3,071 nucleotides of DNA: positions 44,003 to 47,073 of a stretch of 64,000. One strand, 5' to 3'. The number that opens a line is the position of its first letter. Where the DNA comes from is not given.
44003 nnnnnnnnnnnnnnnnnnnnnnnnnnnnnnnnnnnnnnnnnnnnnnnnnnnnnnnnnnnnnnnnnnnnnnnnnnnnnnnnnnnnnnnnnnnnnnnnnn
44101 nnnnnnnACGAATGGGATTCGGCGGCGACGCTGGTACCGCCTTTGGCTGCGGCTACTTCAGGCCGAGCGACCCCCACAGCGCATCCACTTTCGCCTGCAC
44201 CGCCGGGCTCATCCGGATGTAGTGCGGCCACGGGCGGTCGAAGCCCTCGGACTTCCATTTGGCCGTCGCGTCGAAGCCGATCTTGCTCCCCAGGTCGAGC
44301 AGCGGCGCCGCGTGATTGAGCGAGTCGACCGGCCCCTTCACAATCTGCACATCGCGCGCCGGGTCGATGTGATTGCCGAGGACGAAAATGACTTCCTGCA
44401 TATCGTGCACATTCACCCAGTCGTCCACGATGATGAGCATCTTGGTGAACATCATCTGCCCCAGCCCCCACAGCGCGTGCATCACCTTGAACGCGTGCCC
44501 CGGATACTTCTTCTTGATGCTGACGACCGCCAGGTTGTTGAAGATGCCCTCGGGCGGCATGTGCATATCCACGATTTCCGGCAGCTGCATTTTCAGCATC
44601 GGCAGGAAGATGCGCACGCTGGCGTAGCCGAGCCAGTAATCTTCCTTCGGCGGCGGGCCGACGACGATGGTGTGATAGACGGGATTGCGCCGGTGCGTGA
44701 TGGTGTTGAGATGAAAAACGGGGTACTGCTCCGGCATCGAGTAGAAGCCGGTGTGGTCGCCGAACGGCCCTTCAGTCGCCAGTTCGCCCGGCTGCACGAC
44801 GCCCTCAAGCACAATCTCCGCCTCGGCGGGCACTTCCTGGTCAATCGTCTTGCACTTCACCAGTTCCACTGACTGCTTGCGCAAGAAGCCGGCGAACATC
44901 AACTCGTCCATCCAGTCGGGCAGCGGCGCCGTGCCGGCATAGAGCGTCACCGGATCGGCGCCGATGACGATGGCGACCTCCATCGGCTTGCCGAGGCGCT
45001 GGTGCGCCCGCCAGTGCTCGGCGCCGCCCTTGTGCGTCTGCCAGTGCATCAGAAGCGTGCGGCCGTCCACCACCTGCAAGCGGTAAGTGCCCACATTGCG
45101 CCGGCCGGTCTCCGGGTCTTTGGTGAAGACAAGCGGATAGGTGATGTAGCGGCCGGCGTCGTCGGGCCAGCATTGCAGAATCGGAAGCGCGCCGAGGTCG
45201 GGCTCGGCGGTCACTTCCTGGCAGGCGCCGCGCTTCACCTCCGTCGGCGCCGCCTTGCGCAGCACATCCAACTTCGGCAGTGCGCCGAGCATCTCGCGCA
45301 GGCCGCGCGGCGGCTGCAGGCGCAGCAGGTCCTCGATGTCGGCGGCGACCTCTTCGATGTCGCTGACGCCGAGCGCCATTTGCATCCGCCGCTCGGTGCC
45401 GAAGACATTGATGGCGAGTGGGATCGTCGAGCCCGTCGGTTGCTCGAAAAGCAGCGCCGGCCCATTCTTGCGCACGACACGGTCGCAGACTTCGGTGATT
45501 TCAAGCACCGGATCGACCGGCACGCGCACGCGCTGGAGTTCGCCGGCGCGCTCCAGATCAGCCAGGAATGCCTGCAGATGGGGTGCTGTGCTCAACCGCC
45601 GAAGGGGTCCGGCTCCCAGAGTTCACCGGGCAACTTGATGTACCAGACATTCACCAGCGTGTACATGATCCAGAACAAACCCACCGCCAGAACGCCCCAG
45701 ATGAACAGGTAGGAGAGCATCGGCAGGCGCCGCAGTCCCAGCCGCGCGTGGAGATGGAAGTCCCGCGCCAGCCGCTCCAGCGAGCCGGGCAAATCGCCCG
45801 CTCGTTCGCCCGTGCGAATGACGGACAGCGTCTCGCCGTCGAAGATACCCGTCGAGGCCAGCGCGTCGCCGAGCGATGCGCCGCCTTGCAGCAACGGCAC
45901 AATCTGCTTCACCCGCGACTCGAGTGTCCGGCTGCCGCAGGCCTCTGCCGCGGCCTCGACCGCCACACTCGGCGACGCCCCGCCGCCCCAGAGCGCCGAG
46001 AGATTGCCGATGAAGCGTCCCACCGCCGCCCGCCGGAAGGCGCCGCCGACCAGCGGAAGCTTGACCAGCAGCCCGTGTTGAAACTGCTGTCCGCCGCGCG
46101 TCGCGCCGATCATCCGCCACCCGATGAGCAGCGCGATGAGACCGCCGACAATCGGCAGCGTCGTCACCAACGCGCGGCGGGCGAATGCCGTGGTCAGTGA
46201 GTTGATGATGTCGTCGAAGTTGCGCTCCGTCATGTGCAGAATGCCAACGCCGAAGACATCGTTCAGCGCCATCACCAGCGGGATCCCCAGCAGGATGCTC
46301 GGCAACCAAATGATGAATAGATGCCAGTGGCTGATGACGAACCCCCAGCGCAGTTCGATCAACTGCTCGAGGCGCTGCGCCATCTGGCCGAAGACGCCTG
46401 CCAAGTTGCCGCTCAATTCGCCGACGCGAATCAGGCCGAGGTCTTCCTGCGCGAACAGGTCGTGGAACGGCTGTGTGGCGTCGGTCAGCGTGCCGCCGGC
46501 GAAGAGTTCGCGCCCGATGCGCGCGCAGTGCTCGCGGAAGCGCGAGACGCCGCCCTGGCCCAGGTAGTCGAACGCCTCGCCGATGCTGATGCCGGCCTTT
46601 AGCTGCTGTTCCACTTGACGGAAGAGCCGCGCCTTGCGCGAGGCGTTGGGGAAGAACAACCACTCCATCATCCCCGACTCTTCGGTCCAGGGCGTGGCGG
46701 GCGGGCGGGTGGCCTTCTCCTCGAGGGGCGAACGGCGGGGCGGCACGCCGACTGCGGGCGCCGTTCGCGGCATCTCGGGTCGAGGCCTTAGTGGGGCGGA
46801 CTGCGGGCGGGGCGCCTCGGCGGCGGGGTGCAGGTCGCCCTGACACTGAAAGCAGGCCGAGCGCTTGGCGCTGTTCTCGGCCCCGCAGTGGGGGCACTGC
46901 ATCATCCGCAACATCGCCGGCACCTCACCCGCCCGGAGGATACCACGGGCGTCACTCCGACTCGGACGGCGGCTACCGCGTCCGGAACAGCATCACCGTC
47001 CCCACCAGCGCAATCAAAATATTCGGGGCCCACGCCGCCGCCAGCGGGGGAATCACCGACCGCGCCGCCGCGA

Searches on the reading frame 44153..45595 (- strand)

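Call 66: search_protein_families(library=pfam, proteins=[window:44153-45595:-], max_evalue=0.0001)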
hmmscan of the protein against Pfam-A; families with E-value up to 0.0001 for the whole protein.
window:44153-45595:- (480 aa): 3 families
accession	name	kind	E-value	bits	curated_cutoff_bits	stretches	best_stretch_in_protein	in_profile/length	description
PF01977.22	UbiD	-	7.4e-83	277.2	23.3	1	120-315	3-206/206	3-octaprenyl-4-hydroxybenzoate carboxy-lyase Rift-related domain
PF20696.2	UbiD_C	-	8e-43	145.9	24.2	1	321-443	2-127/127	3-octaprenyl-4-hydroxybenzoate carboxy-lyase C-terminal domain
PF20695.2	UbiD_N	-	1.4e-25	89.6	24.3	1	11-84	1-75/78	3-octaprenyl-4-hydroxybenzoate carboxy-lyase N-terminal domain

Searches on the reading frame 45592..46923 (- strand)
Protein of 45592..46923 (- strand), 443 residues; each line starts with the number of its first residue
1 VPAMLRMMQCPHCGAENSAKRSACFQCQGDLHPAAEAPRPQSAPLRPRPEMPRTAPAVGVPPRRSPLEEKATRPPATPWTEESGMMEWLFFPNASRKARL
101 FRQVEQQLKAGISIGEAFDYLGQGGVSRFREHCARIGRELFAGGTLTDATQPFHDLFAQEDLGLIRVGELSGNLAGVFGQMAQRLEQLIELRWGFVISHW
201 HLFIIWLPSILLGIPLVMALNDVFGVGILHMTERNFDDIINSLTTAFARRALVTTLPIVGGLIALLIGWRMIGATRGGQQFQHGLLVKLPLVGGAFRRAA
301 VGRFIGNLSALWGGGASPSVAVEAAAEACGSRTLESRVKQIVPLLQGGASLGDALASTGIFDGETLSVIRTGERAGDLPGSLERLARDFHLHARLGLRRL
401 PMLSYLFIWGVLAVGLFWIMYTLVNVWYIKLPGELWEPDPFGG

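Call 66: search_protein_families(library=pfam, proteins=[window:45592-46923:-], max_evalue=0.0001)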
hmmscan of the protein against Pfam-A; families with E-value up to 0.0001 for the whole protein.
window:45592-46923:- (443 aa): 2 families
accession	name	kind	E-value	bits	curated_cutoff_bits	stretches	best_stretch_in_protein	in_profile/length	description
PF00482.28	T2SSF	-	2.6e-24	86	25.2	2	304-423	1-122/125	Type II secretion system (T2SS), protein F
PF00641.23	Zn_ribbon_RanBP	-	7.8e-06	25.5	27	1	9-29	6-26/30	Zn-finger in Ran binding protein and others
